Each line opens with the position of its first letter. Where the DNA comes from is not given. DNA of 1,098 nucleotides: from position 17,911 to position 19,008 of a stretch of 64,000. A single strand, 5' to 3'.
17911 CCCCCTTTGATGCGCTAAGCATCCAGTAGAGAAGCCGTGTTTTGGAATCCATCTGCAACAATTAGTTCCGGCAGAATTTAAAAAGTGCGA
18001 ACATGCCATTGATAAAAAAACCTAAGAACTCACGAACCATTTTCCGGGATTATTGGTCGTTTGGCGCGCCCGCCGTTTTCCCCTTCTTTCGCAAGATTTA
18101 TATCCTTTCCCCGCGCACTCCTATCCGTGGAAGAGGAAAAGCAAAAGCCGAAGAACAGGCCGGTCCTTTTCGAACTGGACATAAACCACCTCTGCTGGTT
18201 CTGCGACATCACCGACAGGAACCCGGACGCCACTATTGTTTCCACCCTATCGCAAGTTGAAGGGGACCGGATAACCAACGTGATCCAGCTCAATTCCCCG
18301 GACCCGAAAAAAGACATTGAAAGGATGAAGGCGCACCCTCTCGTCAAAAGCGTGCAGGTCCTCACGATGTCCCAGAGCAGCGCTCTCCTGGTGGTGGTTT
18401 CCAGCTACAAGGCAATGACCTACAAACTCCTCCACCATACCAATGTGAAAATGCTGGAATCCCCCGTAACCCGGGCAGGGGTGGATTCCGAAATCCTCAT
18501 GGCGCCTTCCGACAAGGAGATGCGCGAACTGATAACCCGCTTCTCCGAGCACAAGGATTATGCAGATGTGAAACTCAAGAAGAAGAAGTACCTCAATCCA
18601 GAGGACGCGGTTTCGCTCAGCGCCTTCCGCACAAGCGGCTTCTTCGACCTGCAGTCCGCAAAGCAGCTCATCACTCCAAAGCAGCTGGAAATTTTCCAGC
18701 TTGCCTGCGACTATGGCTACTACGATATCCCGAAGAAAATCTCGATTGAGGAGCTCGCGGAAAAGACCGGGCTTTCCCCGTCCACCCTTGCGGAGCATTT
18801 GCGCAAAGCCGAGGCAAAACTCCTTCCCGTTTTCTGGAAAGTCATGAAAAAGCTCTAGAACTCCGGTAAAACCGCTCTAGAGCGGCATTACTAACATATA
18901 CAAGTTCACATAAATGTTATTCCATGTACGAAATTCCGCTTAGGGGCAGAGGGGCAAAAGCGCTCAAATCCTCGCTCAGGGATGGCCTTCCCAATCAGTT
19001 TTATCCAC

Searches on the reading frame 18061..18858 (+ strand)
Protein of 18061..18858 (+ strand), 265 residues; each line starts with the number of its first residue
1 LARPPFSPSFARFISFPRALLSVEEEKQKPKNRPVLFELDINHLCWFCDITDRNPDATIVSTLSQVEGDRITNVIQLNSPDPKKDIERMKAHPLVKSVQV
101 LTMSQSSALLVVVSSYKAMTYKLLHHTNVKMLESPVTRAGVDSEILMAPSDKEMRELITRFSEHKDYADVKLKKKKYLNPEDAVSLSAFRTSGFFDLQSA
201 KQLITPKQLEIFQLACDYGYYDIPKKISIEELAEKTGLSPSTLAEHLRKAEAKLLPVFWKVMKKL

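Call 8: search_protein_families(library=pfam, proteins=[window:18061-18858:+], max_evalue=0.01)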
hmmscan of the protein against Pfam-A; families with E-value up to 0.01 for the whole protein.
window:18061-18858:+ (265 aa): 6 families
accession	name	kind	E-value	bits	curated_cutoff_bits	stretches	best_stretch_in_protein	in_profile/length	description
PF04967.18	HTH_10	-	8.9e-20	70.7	23.1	1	204-255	1-52/53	HTH DNA binding domain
PF13412.12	HTH_24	-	1.4e-05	25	21.9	1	227-252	18-43/48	Winged helix-turn-helix DNA-binding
PF01381.28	HTH_3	-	0.0014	19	23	1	225-244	8-27/55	Helix-turn-helix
PF01022.26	HTH_5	-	0.0016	18.7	22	1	228-249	17-38/47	Bacterial regulatory protein, arsR family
PF13404.12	HTH_AsnC-type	-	0.0083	16.4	27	0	227-249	18-40/42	AsnC-type helix-turn-helix domain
PF08279.18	HTH_11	-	0.0093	16.3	25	0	226-257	15-46/55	HTH domain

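Call 38: find_homologous_proteins(query=window:18127-18858:+)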
Query window:18127-18858:+ (243 aa): 62 proteins with E <= 0.001 among 632 candidates.
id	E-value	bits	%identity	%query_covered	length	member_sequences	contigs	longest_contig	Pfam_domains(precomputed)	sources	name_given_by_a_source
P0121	6.1e-155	532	100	100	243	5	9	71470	PF13412.13,PF04967.19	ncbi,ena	-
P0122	1.2e-142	491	89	100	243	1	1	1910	PF04967.19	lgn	-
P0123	8.3e-124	430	81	100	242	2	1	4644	PF13412.13,PF04967.19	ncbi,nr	ncbi:helix-turn-helix domain-containing protein [Candidatus Micrarchaeota archaeon]|nr:helix-turn-he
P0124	1.9e-122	425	80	99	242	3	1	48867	PF04967.19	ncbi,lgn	-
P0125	3.0e-120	418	75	100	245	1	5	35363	PF13412.13,PF04967.19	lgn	-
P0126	7.1e-120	417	74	95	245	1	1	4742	PF13412.13,PF04967.19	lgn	-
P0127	2.7e-118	412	77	100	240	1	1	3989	PF04967.19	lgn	-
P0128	3.7e-115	402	74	98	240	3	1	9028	PF04967.19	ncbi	-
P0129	4.8e-115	401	75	100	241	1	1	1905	PF13412.13,PF04967.19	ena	-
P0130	1.2e-114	400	75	100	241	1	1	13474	PF13412.13,PF04967.19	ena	-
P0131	1.1e-113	397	74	100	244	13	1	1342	PF13412.13,PF04967.19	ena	-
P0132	2.0e-113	396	72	100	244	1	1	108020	PF13412.13,PF04967.19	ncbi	ncbi:MAG: helix-turn-helix domain-containing protein [Candidatus Micrarchaeota archaeon]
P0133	2.1e-113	396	73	100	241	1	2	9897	PF04967.19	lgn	-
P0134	4.8e-112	391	74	100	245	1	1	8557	PF04967.19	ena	-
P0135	8.9e-111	387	71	100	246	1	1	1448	PF13412.13,PF04967.19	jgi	jgi:predicted DNA binding protein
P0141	7.7e-100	351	64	95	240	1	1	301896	PF04967.19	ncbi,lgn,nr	ncbi:helix-turn-helix domain-containing protein [Candidatus Micrarchaeota archaeon]|nr:helix-turn-he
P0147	5.5e-96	339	64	96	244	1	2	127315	PF04967.19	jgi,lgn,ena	-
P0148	1.1e-95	338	62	100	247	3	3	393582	PF04967.19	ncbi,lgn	ncbi:MAG: helix-turn-helix domain-containing protein [Candidatus Bilamarchaeaceae archaeon]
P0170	5.7e-74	267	53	95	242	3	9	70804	PF13412.13,PF04967.19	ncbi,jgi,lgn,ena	-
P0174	1.6e-70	256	53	95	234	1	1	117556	PF04967.19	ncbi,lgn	ncbi:MAG: helix-turn-helix domain-containing protein [Candidatus Micrarchaeota archaeon]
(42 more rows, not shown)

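Call 41: find_encoding_contigs(protein=P0141, flank=10000, max_places=2)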
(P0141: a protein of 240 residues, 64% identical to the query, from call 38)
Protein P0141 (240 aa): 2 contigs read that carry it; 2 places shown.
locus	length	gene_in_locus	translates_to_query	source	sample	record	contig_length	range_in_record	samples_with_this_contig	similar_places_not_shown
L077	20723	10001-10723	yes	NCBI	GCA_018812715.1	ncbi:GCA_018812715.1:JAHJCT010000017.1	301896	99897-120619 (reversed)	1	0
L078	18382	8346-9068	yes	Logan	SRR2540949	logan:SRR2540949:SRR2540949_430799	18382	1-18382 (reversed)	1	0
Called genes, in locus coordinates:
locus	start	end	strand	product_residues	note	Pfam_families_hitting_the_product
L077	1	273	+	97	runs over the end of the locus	PF01883:FeS_assembly_P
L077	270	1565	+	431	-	PF00753:Lactamase_B, PF23023:Anti-Pycsar_Apyc1, PF16661:Lactamase_B_6, PF10996:Beta-Casp, PF07521:RMMBL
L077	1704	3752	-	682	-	-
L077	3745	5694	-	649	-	-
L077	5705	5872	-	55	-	-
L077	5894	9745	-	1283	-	-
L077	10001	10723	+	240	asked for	PF04967:HTH_10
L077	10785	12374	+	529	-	-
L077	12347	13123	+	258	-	-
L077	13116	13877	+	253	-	-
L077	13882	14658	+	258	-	-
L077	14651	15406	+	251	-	-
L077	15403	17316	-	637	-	PF01935:DUF87, PF10412:TrwB_AAD_bind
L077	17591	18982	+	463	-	PF00291:PALP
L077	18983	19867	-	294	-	-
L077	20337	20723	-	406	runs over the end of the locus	PF00483:NTP_transferase, PF12804:NTP_transf_3, PF24894:Hexapep_GlmU (faint), PF00132:Hexapep (faint), PF25084:LbH_EIF2B, PF25087:GMPPB_C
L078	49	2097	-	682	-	-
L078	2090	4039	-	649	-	-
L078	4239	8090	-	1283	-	-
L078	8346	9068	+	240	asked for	PF04967:HTH_10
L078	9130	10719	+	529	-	-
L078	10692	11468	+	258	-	-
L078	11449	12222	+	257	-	-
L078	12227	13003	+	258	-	-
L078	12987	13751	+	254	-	-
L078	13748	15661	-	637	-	PF01935:DUF87, PF10412:TrwB_AAD_bind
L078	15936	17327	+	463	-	PF00291:PALP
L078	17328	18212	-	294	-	-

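Call 42: find_encoding_contigs(protein=P0148, flank=10000, max_places=2)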
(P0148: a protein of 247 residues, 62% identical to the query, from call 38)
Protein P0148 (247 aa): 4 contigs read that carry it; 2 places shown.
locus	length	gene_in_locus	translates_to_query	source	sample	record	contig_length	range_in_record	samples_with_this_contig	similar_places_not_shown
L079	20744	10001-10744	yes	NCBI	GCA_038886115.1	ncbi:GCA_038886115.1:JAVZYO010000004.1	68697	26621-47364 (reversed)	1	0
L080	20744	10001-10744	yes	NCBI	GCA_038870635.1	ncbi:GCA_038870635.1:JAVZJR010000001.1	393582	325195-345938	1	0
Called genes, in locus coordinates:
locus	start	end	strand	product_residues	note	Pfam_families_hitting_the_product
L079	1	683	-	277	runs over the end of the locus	-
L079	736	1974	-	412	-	-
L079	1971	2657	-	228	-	PF01255:Prenyltransf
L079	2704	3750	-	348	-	PF06849:DUF1246, PF06973:DUF1297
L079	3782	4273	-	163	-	-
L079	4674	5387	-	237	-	PF10584:Proteasome_A_N, PF00227:Proteasome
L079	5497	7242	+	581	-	PF00009:GTP_EFTU, PF01926:MMR_HSR1, PF03144:GTP_EFTU_D2 (weak), PF11987:IF-2, PF14578:GTP_EFTU_D4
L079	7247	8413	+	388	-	PF03215:Rad17 (weak), PF05496:RuvB_N (faint), PF05673:DUF815 (weak), PF00004:AAA, PF21960:RCF1-5-like_lid (weak), PF25361:AAA_lid_RFC1 (weak)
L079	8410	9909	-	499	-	PF00270:DEAD, PF04851:ResIII, PF18766:SWI2_SNF2, PF21210:RNA_helicase_helical (weak), PF00271:Helicase_C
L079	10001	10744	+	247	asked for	PF04967:HTH_10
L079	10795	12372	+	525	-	-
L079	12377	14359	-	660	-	PF01935:DUF87, PF10412:TrwB_AAD_bind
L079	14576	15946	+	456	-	PF00291:PALP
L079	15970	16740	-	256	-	PF05670:NFACT-R_1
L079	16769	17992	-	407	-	PF12704:MacB_PCD, PF12698:ABC2_membrane_3 (weak), PF02687:FtsX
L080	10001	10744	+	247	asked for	PF04967:HTH_10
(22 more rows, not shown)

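Call 43: find_encoding_contigs(protein=P0132, flank=10000, max_places=1)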
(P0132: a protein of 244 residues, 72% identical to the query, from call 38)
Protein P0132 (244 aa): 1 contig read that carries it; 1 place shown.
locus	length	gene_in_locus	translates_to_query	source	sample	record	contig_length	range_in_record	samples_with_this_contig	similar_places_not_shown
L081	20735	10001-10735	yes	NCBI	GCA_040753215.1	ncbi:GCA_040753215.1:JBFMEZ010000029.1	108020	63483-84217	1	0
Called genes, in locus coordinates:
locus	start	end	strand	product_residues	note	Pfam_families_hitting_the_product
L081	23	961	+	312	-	PF24271:HVO_2833_C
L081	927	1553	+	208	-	-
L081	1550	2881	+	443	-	PF08068:DKCLD (faint), PF01509:TruB_N, PF21238:Pus10_C (weak), PF16198:TruB_C_2, PF01472:PUA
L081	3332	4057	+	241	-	PF00416:Ribosomal_S13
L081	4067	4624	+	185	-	PF22421:SYY_C-terminal (faint), PF01479:S4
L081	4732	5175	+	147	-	PF00411:Ribosomal_S11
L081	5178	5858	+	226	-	PF01193:RNA_pol_L (weak), PF01000:RNA_pol_A_bac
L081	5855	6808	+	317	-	PF04055:Radical_SAM, PF08608:Wyosine_form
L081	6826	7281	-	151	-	-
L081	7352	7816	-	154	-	-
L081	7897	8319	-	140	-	PF26119:DUF8036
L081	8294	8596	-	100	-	PF25212:HVO_A0114 (weak)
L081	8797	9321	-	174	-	PF03266:NTPase_1, PF10649:DUF2478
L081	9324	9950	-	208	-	-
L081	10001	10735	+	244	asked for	PF04967:HTH_10, PF13412:HTH_24 (faint)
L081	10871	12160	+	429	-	PF13173:AAA_14, PF13635:DUF4143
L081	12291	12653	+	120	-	-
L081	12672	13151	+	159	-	-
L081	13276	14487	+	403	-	PF00155:Aminotran_1_2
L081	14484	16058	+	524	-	-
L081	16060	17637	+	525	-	-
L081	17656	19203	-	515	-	PF04055:Radical_SAM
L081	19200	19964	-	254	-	PF01209:Ubie_methyltran (weak), PF13847:Methyltransf_31, PF08241:Methyltransf_11, PF08242:Methyltransf_12, PF13649:Methyltransf_25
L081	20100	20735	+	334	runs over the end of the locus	PF13404:HTH_AsnC-type, PF13412:HTH_24, PF01037:AsnC_trans_reg (faint), PF13404:HTH_AsnC-type (weak)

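Call 44: find_encoding_contigs(protein=P0147, flank=10000, max_places=1)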
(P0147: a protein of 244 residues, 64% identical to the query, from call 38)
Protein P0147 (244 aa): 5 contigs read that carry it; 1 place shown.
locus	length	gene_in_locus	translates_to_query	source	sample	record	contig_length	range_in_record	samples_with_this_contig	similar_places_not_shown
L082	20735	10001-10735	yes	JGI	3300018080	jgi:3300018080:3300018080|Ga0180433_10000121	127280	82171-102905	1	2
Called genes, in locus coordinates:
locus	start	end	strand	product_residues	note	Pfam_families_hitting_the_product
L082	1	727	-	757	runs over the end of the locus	-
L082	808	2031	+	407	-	PF02675:AdoMet_dc, PF17284:Spermine_synt_N, PF01564:Spermine_synth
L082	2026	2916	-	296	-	PF17284:Spermine_synt_N, PF01564:Spermine_synth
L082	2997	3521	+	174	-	PF03692:CxxCxxCC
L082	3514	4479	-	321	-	PF09376:NurA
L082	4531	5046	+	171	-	PF06559:DCD_N, PF22769:DCD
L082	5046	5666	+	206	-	-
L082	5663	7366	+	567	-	PF04675:DNA_ligase_A_N, PF01068:DNA_ligase_A_M, PF09414:RNA_ligase (weak), PF04679:DNA_ligase_A_C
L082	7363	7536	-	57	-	PF01192:RNA_pol_Rpb6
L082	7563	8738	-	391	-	PF13646:HEAT_2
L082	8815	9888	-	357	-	PF00266:Aminotran_5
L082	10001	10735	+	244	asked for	PF04967:HTH_10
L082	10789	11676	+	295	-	-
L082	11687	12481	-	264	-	-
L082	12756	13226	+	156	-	PF01613:Flavin_Reduct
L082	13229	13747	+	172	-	PF09335:VTT_dom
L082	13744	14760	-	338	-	PF13207:AAA_17, PF13238:AAA_18, PF13671:AAA_33 (weak), PF00383:dCMP_cyt_deam_1, PF14437:MafB19-deam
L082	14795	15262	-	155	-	-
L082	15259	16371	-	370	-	PF12796:Ank_2, PF00023:Ank (weak), PF13637:Ank_4 (weak), PF12796:Ank_2, PF13637:Ank_4 (weak), PF00023:Ank (weak), PF12796:Ank_2, PF13857:Ank_5, +4 more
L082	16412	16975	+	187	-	-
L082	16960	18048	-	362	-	PF02906:Fe_hyd_lg_C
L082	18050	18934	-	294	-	PF01435:Peptidase_M48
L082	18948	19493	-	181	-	PF04011:LemA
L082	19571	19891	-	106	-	-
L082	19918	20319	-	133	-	-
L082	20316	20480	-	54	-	-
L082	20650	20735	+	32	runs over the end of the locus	-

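Call 45: find_encoding_contigs(protein=P0174, flank=10000, max_places=1)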
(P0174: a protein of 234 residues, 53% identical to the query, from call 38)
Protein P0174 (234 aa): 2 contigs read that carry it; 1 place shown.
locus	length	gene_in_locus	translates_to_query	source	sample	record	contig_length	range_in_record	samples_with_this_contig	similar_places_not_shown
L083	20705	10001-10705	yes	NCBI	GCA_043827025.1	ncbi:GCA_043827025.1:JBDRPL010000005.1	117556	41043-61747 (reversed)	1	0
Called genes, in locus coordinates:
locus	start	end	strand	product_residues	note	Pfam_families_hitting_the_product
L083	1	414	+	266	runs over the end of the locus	PF13481:AAA_25, PF23442:DUF7125 (weak), PF06745:ATPase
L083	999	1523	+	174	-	-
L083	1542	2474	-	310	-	PF00482:T2SSF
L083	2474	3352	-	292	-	PF00482:T2SSF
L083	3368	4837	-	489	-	PF00437:T2SSE, PF23989:PilB3_C (faint)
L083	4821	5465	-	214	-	PF00571:CBS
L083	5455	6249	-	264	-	-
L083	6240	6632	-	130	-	-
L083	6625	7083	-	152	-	-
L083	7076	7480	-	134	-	-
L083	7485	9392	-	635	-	-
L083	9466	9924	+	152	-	-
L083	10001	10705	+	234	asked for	PF04967:HTH_10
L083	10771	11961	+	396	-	PF00155:Aminotran_1_2 (weak), PF00266:Aminotran_5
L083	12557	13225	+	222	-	PF00702:Hydrolase, PF13419:HAD_2, PF13242:Hydrolase_like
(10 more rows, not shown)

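Call 46: find_encoding_contigs(protein=P0170, flank=10000, max_places=1)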
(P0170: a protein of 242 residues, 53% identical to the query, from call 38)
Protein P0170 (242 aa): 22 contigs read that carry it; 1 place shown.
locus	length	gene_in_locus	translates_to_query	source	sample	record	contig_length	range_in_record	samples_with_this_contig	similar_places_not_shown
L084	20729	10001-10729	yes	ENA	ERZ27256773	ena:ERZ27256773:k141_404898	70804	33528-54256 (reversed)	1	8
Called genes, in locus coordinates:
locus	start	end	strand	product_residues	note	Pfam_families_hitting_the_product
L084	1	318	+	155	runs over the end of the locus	PF13302:Acetyltransf_3 (weak), PF00583:Acetyltransf_1, PF13673:Acetyltransf_10, PF13508:Acetyltransf_7, PF08445:FR47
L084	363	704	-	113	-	PF02452:PemK_toxin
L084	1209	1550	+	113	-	PF23416:DUF7107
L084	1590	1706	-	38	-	-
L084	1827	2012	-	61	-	-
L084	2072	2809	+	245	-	PF01975:SurE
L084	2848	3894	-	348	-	-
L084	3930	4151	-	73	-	-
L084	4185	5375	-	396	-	-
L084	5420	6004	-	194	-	-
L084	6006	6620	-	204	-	-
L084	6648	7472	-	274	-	-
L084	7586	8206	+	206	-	PF04893:Yip1 (weak)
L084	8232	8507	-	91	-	-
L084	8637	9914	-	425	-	-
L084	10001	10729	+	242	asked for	PF04967:HTH_10, PF13412:HTH_24 (weak)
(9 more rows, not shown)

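Call 49: predict_structure(alignment_id=A2)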
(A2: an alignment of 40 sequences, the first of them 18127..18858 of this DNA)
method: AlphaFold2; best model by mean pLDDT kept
length: 243 residues; sequences in the alignment: 40
mean_pLDDT: 82.4   pTM: 0.62
mean pLDDT of the five models: 82.4, 81.1, 79.5, 79.4, 78.9
residues with pLDDT >= 90: 107; 70-90: 93; 50-70: 15; < 50: 28
segments of 3 or more residues with pLDDT < 50: 1-7, 163-178, 239-243
pLDDT, mean of each block of 10 residues (from residue 1): 48 91 94 92 85 92 97 92 88 86 87 90 92 94 91 81 46 47 81 84 89 91 88 63 42
secondary structure, 60 per line:
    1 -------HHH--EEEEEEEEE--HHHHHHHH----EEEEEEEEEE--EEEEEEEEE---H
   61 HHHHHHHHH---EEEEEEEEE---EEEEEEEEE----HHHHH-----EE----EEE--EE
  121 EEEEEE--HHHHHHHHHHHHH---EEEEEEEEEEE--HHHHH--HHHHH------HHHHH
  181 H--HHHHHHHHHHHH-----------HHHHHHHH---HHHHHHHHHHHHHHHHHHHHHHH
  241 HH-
elements in order: E13-21 H24-31 E36-45 E48-56 H60-69 E73-81 E85-93 H98-102 E114-116 E119-126 H129-141 E145-155 H158-162 H165-169 H176-181 H184-195 H207-214 H218-242

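Call 51: fold_search(model_id=the predicted structure, library=pdb)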
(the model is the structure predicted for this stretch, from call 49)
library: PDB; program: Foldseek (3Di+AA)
matches with E <= 10: 1418; with E <= 0.001: 10
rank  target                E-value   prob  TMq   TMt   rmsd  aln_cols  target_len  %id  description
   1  3khx_B                4.4e-05  0.99  0.25  0.16  13.6       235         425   11  Crystal structure of Staphylococcus aureus metallopeptidase (Sapep/DapE) in the apo-form (released 2010-07-07)
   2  6rid_A                4.9e-04  0.57  0.15  0.04  15.5       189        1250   10  Structure of Vaccinia Virus DNA-dependent RNA polymerase elongation complex (released 2019-12-18)
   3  3sao_A                5.2e-04  0.80  0.19  0.27  12.5       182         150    9  The Siderocalin Ex-FABP functions through dual ligand specificities (released 2011-12-28)
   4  9ex9_A                5.6e-04  0.44  0.14  0.04  15.7       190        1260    9  Cryo EM map and model of the vaccinia minimal RNA polymerase (released 2025-04-16)
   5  1lfw                  5.9e-04  0.92  0.24  0.15  12.7       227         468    9  Crystal structure of pepV (released 2002-10-23)
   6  7amv_A                5.9e-04  0.47  0.14  0.04  15.3       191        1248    9  Atomic structure of the poxvirus transcription pre-initiation complex in the initially melted state (released 2021-10-06)
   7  6ric_A                6.3e-04  0.57  0.16  0.04  15.0       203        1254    9  Structure of the core Vaccinia Virus DNA-dependent RNA polymerase complex (released 2019-12-18)
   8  9exn_A                6.7e-04  0.44  0.13  0.04  15.8       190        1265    9  The vaccinia minimal RNA polymerase cryo EM structure at 1.9A resolution (released 2025-11-26)
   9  3khz_B                7.1e-04  0.96  0.25  0.16  12.8       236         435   13  Crystal Structure of R350A mutant of Staphylococcus aureus metallopeptidase (Sapep/DapE) in the apo-form (released 2010-07-07)
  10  2xco                  9.1e-04  0.77  0.20  0.09  23.4       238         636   14  The 3.1A crystal structure of the catalytic core (B'A' region) of Staphylococcus aureus DNA Gyrase (released 2010-08-04)
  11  8p0j_A                1.0e-03  0.66  0.16  0.04  14.4       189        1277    9  Cryo EM map and model of the vaccinia RNA polymerase intermediate pre-initiation open promoter complex (released 2024-05-22)
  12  6qtk_C                1.3e-03  0.66  0.18  0.10  23.1       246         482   12  2.31A structure of gepotidacin with S.aureus DNA gyrase and doubly nicked DNA (released 2019-03-13)
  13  6z1a_B                1.4e-03  0.63  0.18  0.07  23.7       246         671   13  Ternary complex of Staphylococcus aureus DNA gyrase with AMK12 and DNA (released 2020-11-11)
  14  5cdp_A                1.6e-03  0.47  0.15  0.09  24.2       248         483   12  2.45A structure of etoposide with S.aureus DNA gyrase and DNA (released 2015-12-16)
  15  6z1a_D                1.7e-03  0.57  0.17  0.07  24.1       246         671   13  Ternary complex of Staphylococcus aureus DNA gyrase with AMK12 and DNA (released 2020-11-11)
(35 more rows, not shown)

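Call 52: search_solved_structures(query=A2, max_evalue=1)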
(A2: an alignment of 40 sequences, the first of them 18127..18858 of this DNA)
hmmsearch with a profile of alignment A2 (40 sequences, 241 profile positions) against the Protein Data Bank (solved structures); distinct sequences matched with E-value up to 1: 2.
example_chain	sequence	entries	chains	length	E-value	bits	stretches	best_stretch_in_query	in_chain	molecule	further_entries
5zr4_A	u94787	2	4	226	0.58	13.1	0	202-226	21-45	Metal-dependent transcriptional regulator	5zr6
8q90_A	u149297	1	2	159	0.7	12.8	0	202-227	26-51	AsnC family transcriptional regulator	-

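Call 54: search_protein_families(library=ncbifam, proteins=[window:18127-18858:+], max_evalue=0.01)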
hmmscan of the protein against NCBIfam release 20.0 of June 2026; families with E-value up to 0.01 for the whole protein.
window:18127-18858:+ (243 aa): 1 family
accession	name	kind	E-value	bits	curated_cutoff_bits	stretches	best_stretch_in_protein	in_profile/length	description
TIGR02937.1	sigma70-ECF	superfamily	0.0044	16.7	42.9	1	174-232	110-161/165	sigma-70 family RNA polymerase sigma factor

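Call 55: search_protein_families(library=padloc, proteins=[window:18127-18858:+], max_evalue=0.01)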
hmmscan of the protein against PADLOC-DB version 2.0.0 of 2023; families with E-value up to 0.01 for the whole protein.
window:18127-18858:+ (243 aa): 4 families
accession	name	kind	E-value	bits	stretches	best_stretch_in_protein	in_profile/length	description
PDLC01438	Csa3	-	0.00029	19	1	126-231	128-186/305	"CAS-I,CAS-II,CAS-III,CAS-IV,CAS-V,CAS-VI; associated_signaling"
PDLC01720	Csa3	-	0.003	16.1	1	181-227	22-68/118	Csa3_1_CAS-I-II-III-IV-V-VI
PDLC00272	PtuA1|PtuA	-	0.0049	13.9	1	124-200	114-192/444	AAA ATPase domain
PDLC04133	mad1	-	0.0077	14.5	0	204-227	5-28/60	mads_1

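Call 65: search_protein_families(library=pfam, proteins=[L082:10789-11676:+, L081:13276-14487:+], max_evalue=0.01)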
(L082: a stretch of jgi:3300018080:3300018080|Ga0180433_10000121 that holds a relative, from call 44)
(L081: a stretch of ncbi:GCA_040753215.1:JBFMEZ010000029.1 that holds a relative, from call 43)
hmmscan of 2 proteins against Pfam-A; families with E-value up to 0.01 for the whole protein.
L082:10789-11676:+ (295 aa): 0 families

L081:13276-14487:+ (403 aa): 1 family
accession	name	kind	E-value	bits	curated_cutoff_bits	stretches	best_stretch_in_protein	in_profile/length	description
PF00155.27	Aminotran_1_2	-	1.9e-27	96.8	19.7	1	35-389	18-356/361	Aminotransferase class I and II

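Call 79: search_protein_families(library=pfam, alignment_id=A2, max_evalue=0.01)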
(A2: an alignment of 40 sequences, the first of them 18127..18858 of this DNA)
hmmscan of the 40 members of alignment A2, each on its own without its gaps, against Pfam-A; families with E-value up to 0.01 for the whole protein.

A. member 1, window:18127-18858:+ (243 aa): 8 families
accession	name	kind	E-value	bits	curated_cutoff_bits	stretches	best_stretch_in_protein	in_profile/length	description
PF04967.18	HTH_10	-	7.3e-20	71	23.1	1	182-233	1-52/53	HTH DNA binding domain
PF13412.12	HTH_24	-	1.3e-05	25.2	21.9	1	205-230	18-43/48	Winged helix-turn-helix DNA-binding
PF01381.28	HTH_3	-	0.0012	19.2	23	1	203-222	8-27/55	Helix-turn-helix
PF01022.26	HTH_5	-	0.0014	18.9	22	1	206-227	17-38/47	Bacterial regulatory protein, arsR family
PF13404.12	HTH_AsnC-type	-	0.0074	16.5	27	0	205-227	18-40/42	AsnC-type helix-turn-helix domain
PF08279.18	HTH_11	-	0.008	16.5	25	0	204-235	15-46/55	HTH domain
PF13443.12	HTH_26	-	0.0089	16.7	22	0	203-226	9-32/63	Cro/C1-type HTH DNA-binding domain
PF04760.21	IF2_N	-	0.0093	16.2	25.3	0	202-227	1-26/53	Translation initiation factor IF-2, N-terminal region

B. families by the number of members that match (of 40 scanned): 26 families (the first 25 are shown)
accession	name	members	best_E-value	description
PF04967.18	HTH_10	40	3.1e-21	HTH DNA binding domain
PF13412.12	HTH_24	38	1e-06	Winged helix-turn-helix DNA-binding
PF01022.26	HTH_5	28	4.9e-05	Bacterial regulatory protein, arsR family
PF08279.18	HTH_11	23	1.3e-05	HTH domain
PF01381.28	HTH_3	17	0.00065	Helix-turn-helix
PF08281.18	Sigma70_r4_2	14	4.9e-05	Sigma-70, region 4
PF13443.12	HTH_26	13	0.00052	Cro/C1-type HTH DNA-binding domain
PF12840.13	HTH_20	10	0.0018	Helix-turn-helix domain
PF13404.12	HTH_AsnC-type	9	0.00022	AsnC-type helix-turn-helix domain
PF04760.21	IF2_N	7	0.00043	Translation initiation factor IF-2, N-terminal region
PF01325.25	Fe_dep_repress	4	5.3e-05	Iron dependent repressor, N-terminal DNA binding domain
PF13730.12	HTH_36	4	0.00089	Helix-turn-helix domain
PF04297.20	UPF0122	4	0.002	Putative helix-turn-helix protein, YlxM / p13 like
PF13545.12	HTH_Crp_2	3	0.00048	Crp-like helix-turn-helix domain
PF14493.12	HTH_40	3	0.001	Helix-turn-helix domain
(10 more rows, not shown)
